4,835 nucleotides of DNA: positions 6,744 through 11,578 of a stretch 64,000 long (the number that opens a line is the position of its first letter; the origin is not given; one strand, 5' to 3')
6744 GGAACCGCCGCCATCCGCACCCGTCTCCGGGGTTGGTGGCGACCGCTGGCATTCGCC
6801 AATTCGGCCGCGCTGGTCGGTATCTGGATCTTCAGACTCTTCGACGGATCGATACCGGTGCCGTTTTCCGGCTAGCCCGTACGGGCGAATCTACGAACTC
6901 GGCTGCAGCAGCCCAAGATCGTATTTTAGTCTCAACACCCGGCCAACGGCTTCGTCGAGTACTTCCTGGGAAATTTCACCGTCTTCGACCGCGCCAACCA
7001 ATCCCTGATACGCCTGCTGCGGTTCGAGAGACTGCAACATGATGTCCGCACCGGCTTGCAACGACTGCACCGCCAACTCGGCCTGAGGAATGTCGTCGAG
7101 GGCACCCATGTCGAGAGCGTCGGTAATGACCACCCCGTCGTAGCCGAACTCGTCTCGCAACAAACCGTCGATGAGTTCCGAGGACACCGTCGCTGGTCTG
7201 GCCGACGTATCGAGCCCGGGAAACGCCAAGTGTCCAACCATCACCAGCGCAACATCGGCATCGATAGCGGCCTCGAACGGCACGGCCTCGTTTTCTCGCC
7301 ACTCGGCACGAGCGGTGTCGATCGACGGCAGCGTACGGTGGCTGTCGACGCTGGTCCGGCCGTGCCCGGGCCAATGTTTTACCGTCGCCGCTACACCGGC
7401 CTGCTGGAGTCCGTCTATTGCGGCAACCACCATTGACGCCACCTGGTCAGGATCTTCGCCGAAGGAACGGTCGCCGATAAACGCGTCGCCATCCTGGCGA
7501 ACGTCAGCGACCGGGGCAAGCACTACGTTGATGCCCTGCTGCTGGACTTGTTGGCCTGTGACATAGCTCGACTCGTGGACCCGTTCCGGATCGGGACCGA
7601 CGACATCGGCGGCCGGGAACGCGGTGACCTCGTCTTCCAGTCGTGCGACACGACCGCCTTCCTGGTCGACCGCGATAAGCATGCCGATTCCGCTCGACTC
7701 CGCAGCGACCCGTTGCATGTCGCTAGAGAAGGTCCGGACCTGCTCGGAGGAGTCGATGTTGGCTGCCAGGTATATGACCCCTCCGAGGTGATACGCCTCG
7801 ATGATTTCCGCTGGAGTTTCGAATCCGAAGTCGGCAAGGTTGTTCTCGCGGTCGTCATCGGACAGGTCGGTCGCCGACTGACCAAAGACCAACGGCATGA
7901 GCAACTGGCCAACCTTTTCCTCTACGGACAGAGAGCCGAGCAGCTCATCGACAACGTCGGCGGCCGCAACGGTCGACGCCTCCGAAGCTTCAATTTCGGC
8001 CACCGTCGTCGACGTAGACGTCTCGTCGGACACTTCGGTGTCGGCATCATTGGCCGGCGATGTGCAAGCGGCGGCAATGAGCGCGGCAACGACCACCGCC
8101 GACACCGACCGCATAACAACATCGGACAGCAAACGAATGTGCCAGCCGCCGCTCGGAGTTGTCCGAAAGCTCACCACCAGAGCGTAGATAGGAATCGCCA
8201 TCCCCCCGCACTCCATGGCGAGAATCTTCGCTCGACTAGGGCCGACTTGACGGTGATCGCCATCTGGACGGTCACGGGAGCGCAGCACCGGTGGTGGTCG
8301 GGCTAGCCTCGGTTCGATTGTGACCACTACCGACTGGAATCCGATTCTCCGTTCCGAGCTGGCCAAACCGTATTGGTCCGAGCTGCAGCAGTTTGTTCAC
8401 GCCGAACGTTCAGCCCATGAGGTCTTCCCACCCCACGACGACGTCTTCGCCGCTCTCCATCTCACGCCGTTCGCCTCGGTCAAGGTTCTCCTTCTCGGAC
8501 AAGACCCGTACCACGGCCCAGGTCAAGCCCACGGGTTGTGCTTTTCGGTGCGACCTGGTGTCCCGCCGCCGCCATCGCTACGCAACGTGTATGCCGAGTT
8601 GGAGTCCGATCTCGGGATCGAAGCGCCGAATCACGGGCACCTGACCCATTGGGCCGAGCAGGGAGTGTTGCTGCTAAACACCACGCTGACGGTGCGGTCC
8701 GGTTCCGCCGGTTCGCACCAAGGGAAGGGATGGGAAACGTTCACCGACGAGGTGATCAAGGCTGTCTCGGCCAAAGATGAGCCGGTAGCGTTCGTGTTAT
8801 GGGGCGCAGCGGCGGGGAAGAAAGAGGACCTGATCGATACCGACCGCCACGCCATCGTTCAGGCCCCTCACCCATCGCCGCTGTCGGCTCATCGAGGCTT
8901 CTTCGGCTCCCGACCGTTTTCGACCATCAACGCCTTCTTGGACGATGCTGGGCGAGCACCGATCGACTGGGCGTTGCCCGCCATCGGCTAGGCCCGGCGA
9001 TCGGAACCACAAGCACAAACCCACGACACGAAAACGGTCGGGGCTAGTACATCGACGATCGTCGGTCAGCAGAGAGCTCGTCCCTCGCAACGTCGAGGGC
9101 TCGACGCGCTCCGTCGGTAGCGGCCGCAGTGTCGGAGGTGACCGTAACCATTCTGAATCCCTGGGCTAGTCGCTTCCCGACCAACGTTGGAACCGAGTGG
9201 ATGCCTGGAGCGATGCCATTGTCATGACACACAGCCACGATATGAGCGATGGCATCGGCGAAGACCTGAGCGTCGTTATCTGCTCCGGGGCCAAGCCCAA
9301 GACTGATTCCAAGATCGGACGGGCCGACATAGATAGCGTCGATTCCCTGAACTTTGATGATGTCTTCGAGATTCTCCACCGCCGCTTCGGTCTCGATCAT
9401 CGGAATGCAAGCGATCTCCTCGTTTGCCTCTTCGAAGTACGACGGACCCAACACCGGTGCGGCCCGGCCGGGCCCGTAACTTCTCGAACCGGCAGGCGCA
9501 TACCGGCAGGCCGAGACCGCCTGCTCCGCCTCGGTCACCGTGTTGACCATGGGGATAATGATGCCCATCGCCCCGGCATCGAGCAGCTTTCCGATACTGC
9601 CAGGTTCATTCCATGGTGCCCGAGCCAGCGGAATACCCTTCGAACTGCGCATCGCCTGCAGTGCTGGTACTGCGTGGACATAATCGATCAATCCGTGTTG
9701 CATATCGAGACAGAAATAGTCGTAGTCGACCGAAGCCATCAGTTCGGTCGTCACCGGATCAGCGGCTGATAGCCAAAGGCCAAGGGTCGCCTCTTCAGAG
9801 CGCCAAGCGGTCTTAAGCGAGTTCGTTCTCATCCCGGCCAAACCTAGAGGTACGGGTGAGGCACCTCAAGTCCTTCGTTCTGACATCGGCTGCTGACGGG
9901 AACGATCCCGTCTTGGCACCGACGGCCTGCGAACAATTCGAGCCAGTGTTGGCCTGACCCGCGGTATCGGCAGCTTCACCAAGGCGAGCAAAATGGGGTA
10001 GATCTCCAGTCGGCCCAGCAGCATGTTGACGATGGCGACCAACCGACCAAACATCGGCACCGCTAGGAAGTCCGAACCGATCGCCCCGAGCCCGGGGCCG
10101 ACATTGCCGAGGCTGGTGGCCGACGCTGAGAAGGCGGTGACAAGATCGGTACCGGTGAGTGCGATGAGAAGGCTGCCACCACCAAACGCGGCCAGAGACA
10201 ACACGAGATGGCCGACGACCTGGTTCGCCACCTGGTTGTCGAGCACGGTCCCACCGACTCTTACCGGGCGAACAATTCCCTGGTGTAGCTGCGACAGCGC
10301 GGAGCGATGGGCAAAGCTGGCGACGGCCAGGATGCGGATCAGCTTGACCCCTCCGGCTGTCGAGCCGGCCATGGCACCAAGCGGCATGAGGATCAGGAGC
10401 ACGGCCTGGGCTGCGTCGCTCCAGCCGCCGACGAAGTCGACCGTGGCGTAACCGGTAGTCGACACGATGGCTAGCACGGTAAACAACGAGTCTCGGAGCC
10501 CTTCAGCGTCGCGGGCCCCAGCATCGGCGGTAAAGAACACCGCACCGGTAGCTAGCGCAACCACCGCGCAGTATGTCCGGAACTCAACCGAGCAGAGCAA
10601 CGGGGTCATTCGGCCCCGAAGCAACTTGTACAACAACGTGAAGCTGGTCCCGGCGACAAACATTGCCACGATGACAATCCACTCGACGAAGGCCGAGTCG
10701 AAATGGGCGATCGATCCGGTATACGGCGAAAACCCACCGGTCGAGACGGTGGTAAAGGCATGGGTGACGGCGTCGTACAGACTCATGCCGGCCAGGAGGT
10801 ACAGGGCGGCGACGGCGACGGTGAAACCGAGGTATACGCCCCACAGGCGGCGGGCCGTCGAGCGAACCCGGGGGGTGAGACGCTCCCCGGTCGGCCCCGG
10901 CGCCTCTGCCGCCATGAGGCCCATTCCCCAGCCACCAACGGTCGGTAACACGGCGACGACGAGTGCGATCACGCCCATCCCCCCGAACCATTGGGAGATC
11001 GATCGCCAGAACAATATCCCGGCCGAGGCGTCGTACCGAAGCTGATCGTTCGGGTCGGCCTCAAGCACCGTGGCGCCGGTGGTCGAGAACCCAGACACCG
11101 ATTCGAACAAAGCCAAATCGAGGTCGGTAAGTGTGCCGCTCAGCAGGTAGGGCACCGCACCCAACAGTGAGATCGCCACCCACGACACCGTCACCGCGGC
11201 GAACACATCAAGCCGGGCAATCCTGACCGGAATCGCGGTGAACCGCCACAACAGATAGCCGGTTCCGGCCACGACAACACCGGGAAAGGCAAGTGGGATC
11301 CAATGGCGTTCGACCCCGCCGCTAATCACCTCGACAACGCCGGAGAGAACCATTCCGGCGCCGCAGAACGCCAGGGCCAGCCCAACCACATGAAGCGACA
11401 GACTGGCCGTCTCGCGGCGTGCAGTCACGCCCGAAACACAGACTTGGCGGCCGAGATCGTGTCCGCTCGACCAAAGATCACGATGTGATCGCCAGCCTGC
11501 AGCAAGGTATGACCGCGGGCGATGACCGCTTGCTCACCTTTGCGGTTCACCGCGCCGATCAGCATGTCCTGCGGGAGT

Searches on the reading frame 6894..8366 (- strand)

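Call 54: search_protein_families(library=pfam, proteins=[window:6894-8366:-], max_evalue=0.00001)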
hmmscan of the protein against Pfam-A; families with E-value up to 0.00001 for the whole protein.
window:6894-8366:- (491 aa): 1 family
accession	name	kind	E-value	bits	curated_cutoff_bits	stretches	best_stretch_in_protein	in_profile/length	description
PF00933.27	Glyco_hydro_3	-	3.3e-79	267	27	1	148-480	2-316/316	Glycosyl hydrolase family 3 N terminal domain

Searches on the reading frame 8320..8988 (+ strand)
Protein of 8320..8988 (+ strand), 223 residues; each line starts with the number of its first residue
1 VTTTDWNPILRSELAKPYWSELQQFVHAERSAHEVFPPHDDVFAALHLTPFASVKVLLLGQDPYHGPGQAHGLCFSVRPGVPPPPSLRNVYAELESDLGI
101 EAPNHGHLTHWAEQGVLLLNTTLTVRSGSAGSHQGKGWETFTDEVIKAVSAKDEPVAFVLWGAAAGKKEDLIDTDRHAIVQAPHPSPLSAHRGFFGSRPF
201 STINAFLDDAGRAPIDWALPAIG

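Call 54: search_protein_families(library=pfam, proteins=[window:8320-8988:+], max_evalue=0.00001)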
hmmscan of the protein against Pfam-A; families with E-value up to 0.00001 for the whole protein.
window:8320-8988:+ (223 aa): 1 family
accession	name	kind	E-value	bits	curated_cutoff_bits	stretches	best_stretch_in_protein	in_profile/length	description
PF03167.25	UDG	-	6.4e-13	49.4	24.3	1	53-207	7-140/141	Uracil DNA glycosylase superfamily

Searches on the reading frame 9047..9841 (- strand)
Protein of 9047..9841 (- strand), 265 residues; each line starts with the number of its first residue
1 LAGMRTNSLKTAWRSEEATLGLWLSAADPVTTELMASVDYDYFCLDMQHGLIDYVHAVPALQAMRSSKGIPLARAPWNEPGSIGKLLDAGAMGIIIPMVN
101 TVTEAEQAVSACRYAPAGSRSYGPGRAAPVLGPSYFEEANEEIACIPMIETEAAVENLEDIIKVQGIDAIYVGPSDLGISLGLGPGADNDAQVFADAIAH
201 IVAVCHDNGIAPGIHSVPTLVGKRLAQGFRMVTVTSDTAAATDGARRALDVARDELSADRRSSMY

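Call 54: search_protein_families(library=pfam, proteins=[window:9047-9841:-], max_evalue=0.00001)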
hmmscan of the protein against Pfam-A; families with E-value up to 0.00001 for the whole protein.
window:9047-9841:- (265 aa): 1 family
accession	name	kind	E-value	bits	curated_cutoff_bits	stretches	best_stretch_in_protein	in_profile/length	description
PF03328.21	HpcH_HpaI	-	2.4e-30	105.9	25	1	20-240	2-217/221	HpcH/HpaI aldolase/citrate lyase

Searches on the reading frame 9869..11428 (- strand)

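Call 54: search_protein_families(library=pfam, proteins=[window:9869-11428:-], max_evalue=0.00001)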
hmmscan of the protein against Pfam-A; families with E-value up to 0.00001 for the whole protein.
window:9869-11428:- (520 aa): 1 family
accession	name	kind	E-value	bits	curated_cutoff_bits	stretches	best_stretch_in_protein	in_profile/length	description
PF02386.22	TrkH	-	9.1e-55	186.5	27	1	57-487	17-495/502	Cation transport protein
